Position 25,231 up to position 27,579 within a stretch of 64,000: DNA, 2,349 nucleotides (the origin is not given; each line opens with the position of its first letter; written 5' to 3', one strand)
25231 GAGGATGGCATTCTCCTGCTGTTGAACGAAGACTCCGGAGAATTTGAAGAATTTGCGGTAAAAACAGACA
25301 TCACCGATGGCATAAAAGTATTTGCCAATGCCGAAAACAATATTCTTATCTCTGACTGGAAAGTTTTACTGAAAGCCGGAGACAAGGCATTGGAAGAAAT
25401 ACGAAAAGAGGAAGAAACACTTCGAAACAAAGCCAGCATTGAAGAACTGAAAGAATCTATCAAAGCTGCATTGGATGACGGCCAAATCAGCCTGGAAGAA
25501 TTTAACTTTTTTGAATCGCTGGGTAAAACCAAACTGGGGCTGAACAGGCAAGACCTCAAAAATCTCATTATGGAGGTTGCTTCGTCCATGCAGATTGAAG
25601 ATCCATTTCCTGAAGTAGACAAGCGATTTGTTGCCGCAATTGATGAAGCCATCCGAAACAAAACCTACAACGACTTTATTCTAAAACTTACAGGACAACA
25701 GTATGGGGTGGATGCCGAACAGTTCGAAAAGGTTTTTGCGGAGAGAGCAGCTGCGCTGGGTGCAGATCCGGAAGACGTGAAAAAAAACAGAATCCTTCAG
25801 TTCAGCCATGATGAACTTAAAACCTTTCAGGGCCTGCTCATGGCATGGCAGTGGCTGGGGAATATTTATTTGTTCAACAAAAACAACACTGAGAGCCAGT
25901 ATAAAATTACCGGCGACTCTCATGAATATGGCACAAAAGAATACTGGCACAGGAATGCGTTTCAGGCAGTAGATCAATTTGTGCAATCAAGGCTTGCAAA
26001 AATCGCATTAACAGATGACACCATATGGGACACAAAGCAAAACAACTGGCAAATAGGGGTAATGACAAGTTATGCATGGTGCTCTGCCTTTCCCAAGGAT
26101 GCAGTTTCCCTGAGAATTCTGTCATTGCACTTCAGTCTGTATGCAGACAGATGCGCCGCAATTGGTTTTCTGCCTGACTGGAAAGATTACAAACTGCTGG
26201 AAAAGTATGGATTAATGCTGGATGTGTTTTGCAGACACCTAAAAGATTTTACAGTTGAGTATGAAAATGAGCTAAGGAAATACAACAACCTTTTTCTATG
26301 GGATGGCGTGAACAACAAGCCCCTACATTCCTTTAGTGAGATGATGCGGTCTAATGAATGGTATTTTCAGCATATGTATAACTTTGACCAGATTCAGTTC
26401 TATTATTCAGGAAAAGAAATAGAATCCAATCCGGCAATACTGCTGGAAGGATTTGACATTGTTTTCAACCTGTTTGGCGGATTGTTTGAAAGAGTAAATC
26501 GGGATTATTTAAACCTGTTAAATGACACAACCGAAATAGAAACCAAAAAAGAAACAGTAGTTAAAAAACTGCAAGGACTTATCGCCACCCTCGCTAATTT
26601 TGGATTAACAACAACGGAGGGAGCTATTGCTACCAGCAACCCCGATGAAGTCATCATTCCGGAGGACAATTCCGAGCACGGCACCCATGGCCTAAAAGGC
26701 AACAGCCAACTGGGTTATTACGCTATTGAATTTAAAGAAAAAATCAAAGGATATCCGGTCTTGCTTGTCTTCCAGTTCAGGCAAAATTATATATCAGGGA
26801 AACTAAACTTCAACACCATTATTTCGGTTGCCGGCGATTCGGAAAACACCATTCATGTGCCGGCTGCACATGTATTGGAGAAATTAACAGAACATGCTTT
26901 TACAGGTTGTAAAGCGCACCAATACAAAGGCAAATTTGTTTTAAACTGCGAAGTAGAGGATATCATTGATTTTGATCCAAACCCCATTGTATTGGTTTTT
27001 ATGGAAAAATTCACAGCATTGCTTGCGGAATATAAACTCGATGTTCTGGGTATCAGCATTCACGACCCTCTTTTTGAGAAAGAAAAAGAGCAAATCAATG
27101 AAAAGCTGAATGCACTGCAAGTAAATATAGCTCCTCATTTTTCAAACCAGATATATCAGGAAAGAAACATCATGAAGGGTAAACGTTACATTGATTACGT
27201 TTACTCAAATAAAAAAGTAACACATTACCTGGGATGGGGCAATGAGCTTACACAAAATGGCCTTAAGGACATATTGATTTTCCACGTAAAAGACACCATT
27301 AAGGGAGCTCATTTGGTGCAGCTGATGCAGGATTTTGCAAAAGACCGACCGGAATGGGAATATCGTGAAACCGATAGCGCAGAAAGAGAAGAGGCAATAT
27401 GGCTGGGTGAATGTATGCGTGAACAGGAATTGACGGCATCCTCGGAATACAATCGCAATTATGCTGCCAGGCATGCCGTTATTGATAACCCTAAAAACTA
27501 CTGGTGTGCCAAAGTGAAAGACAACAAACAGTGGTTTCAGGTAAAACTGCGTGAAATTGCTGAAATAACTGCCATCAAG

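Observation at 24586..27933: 1115-aa protein combining an N-terminal HEPN-like Rx4H motif with a C-terminal discoidin (F5/8 type C) domain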

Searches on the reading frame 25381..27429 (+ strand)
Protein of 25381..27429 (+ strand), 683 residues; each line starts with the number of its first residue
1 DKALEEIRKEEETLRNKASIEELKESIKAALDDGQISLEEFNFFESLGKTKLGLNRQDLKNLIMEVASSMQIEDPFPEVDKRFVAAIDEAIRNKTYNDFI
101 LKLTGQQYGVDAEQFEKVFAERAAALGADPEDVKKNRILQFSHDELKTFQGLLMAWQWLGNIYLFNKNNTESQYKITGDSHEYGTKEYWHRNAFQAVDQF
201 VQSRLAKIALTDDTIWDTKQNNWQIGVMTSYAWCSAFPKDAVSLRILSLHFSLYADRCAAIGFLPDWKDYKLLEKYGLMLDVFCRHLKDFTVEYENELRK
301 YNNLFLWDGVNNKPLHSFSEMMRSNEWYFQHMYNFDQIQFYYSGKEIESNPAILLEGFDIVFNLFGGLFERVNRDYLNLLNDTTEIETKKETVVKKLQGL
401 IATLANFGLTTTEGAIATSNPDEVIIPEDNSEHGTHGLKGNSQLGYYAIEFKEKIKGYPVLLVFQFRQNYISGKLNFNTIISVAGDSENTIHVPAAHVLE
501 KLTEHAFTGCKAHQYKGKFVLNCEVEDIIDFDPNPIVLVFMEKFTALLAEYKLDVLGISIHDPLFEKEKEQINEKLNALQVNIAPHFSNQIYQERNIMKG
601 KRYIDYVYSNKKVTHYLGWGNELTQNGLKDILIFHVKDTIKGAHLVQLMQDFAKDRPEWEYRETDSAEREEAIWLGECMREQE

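Call 49: predict_structure(alignment_id=A3)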
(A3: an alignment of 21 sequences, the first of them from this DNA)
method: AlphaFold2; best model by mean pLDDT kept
length: 683 residues; sequences in the alignment: 21
mean_pLDDT: 83.6   pTM: 0.79
mean pLDDT of the five models: 83.6, 82.6, 81.2, 80.8, 79.8
residues with pLDDT >= 90: 301; 70-90: 297; 50-70: 43; < 50: 42
segments of 3 or more residues with pLDDT < 50: 412-435, 668-679, 681-683
pLDDT, mean of each block of 10 residues (from residue 1): 54 58 84 78 81 79 87 72 80 80 74 82 86 77 89 94 81 74 87 94 84 79 81 91 90 94 88 91 92 85 90 89 92 93 93 90 85 90 89 95 92 37 29 59 93 91 96 94 90 94 91 95 95 96 95 91 90 95 90 92 91 82 88 84 85 90 63 44 40
secondary structure, 60 per line:
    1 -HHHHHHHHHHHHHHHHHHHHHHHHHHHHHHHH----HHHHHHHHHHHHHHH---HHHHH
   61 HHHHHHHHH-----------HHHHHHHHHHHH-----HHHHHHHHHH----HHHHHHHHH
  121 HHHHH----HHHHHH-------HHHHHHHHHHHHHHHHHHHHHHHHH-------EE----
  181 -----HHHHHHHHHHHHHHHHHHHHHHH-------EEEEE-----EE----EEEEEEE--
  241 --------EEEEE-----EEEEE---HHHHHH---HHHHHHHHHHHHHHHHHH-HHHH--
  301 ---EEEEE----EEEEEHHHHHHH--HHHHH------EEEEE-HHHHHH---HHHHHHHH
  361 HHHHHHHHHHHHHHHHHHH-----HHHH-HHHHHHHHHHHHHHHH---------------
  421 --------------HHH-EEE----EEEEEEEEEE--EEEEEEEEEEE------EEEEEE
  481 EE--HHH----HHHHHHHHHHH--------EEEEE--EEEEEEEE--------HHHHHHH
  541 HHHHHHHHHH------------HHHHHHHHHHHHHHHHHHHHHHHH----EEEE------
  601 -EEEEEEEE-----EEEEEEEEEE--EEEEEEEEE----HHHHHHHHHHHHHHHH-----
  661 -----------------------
elements in order (helices of 4 or more, strands of 3 or more residues): H2-33 H38-52 H56-69 H81-92 H98-107 H112-125 H130-135 H143-167 H186-208 E216-220 E232-238 E249-253 E259-263 H267-272 H276-293 H295-298 E304-308 E313-317 H318-324 H327-331 E338-342 H344-349 H353-379 H385-388 H390-405 E439-441 E446-455 E458-468 E475-482 H492-502 E511-515 E518-525 H534-550 H563-586 E591-594 E602-609 E615-624 E627-635 H640-655
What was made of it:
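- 25807..26625 (+): Alpha/beta domain 1 (aa 408-680), rich in invariant Trp (W423, W481, W488, W498); shared with discoidin-less relatives. AF2 model, pLDDT 83.6 (call 49).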

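Call 53: fold_search(model_id=the predicted structure, library=pdb)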
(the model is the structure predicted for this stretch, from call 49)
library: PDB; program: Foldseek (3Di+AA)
matches with E <= 10: 753; with E <= 0.001: 0
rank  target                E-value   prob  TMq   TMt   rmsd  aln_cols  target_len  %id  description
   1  7ena_n                7.8e-02  0.05  0.08  0.06  64.2       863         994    9  TFIID-based PIC-Mediator holo-complex in pre-assembled state (pre-hPIC-MED) (released 2021-05-26)
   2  9v9n_A                1.5e-01  0.08  0.09  0.09  42.9       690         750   10  Cryo-EM structure of KICSTOR CCC complex (state 5) (released 2025-11-12)
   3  8gxq_n                1.5e-01  0.04  0.08  0.06  65.9       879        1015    8  PIC-Mediator in complex with +1 nucleosome (T40N) in MH-binding state (released 2022-11-02)
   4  6g2i_A                1.6e-01  0.06  0.10  0.05  26.3       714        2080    8  Filament of acetyl-CoA carboxylase and BRCT domains of BRCA1 (ACC-BRCT) at 5.9 A resolution (released 2018-06-13)
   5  3khx_A                1.9e-01  0.25  0.08  0.12  19.3       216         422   12  Crystal structure of Staphylococcus aureus metallopeptidase (Sapep/DapE) in the apo-form (released 2010-07-07)
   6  4krc_A                3.7e-01  0.16  0.08  0.15  11.0       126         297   13  Crystal Structure of Pho85-Pcl10-ATP-gamma-S Complex (released 2013-09-18)
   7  9et5_A                3.9e-01  0.13  0.09  0.15  11.3       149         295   12  CDK2-cyclin A in complex with FragLite 8 (released 2025-04-09)
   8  3f5x_A                4.5e-01  0.18  0.08  0.16   9.8       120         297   13  CDK-2-Cyclin complex with indazole inhibitor 9 bound at its active site (released 2009-02-03)
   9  8ceo_d                4.5e-01  0.05  0.08  0.09  30.8       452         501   10  Yeast RNA polymerase II transcription pre-initiation complex with core Mediator and the +1 nucleosome (released 2023-03-08)
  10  9esy_A                4.7e-01  0.20  0.07  0.13   7.8        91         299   14  CDK2-cyclin A in complex with FragLite 16 (released 2025-04-09)
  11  4y72_A                4.7e-01  0.12  0.08  0.14  11.3       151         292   10  Human CDK1/CyclinB1/CKS2 With Inhibitor (released 2015-08-12)
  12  8chv_D                6.0e-01  0.12  0.06  0.20  18.6       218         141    7  Crystal structure of human PURA (fragment Glu57-Glu212, PUR repeat I and II) R140P mutant (released 2024-02-21)
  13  5lqf_D                6.6e-01  0.21  0.08  0.17   7.0        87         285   14  CDK1/CyclinB1/CKS2 in complex with NU6102 (released 2017-01-11)
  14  4eoi_C                6.6e-01  0.20  0.08  0.15   6.9        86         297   16  Thr 160 phosphorylated CDK2 K89D, Q131E - human cyclin A3 complex with the inhibitor RO3306 (released 2013-02-06)
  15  9esl_A                6.6e-01  0.16  0.08  0.15   7.3        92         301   16  CDK2-cyclin A in complex with FragLite 29 (released 2025-04-09)
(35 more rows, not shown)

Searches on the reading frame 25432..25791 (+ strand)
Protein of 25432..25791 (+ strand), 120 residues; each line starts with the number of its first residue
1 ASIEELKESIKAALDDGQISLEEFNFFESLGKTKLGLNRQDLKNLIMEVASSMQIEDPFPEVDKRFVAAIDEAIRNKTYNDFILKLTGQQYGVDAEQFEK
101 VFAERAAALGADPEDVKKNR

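Call 94: search_solved_structures(query=A8, max_evalue=10, show_alignments=3)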
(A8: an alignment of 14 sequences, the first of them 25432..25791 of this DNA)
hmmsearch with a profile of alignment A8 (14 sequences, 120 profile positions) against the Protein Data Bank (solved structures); distinct sequences matched with E-value up to 10: 2.
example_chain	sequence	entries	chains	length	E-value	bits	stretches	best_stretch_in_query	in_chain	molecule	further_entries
8v3l_A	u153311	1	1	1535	1.4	12.1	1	17-52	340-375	CCDC81B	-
6fte_B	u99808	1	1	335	1.7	11.9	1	21-62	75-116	Amine transaminase (fold IV)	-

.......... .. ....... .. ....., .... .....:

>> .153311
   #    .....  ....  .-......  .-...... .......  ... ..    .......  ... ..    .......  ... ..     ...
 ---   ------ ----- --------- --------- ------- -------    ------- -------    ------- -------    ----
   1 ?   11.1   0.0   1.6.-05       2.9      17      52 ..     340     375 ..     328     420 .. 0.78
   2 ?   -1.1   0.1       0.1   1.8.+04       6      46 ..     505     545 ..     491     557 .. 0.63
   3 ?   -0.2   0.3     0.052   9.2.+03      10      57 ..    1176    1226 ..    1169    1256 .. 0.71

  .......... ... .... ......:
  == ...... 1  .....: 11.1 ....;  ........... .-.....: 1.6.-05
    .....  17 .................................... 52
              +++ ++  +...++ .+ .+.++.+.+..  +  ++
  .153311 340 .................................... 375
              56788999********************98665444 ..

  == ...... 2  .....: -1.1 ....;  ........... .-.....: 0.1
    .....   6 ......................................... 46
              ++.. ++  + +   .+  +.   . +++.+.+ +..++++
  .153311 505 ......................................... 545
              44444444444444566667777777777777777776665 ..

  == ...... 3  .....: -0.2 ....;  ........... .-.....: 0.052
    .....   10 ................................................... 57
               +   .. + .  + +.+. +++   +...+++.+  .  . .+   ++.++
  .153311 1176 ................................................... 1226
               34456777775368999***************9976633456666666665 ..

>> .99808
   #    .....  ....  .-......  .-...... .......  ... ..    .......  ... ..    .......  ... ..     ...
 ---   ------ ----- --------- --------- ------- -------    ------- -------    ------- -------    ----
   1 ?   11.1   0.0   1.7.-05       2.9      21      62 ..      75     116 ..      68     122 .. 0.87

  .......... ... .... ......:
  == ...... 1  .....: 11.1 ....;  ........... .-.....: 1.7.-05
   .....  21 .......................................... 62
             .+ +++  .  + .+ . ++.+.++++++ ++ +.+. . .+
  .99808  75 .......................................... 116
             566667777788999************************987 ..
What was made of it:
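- On TerB: No PDB hit (call 94).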

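Call 95: search_protein_families(library=pfam, alignment_id=A8, max_evalue=10)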
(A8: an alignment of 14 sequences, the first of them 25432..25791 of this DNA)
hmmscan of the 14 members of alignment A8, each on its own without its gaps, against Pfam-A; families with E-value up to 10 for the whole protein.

A. member 1, window:25432-25791:+ (120 aa): 6 families
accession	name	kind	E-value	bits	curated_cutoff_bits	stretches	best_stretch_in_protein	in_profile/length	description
PF05099.18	TerB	-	0.019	15.7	24.4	1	10-74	9-69/118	Tellurite resistance protein TerB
PF25432.1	FF_PRPF40A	-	0.091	13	27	0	66-87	29-50/60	PRPF40A-like, FF domain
PF04316.19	FlgM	-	0.12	13.1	25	1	58-80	23-43/55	Anti-sigma-28 factor, FlgM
PF25061.1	RRM_fung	-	0.12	13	27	1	46-73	10-37/85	Fungal RNA-binding domain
PF12141.13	BMT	-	0.24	10.4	28.3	1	37-89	18-70/486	Beta-mannosyltransferases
PF13202.12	EF-hand_5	-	0.28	11.2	25.9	1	16-25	13-22/25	EF hand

B. families by the number of members that match (of 14 scanned): 14 families
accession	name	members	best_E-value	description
PF13202.12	EF-hand_5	4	0.0045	EF hand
PF05099.18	TerB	4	0.019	Tellurite resistance protein TerB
PF07216.17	LcrG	1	0.037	LcrG protein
PF24852.1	DUF7726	1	0.041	Domain of unknown function (DUF7726)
PF08671.16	SinI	1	0.047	Anti-repressor SinI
PF25432.1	FF_PRPF40A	1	0.091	PRPF40A-like, FF domain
PF01890.21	CbiG_C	1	0.095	Cobalamin synthesis G C-terminus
PF09246.16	PHAT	1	0.11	PHAT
PF04316.19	FlgM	1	0.12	Anti-sigma-28 factor, FlgM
PF25061.1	RRM_fung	1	0.12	Fungal RNA-binding domain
PF00269.25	SASP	1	0.16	Small, acid-soluble spore proteins, alpha/beta type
PF14804.11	Jag_N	1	0.19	Jag N-terminus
PF12141.13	BMT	1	0.24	Beta-mannosyltransferases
PF13499.12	EF-hand_7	1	0.27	EF-hand domain pair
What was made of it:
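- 25381..25791 (+): Helical region (aa 266-402) with a TerB-like '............LGL' repeat; the most conserved part of the family. Pfam TerB matches only weakly: 4 of 14 members, best E 0.019 (call 95).
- On TerB: EF-hand_5 also matches 4 of 14 (call 95).
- The helical region is TerB-like (call 95).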
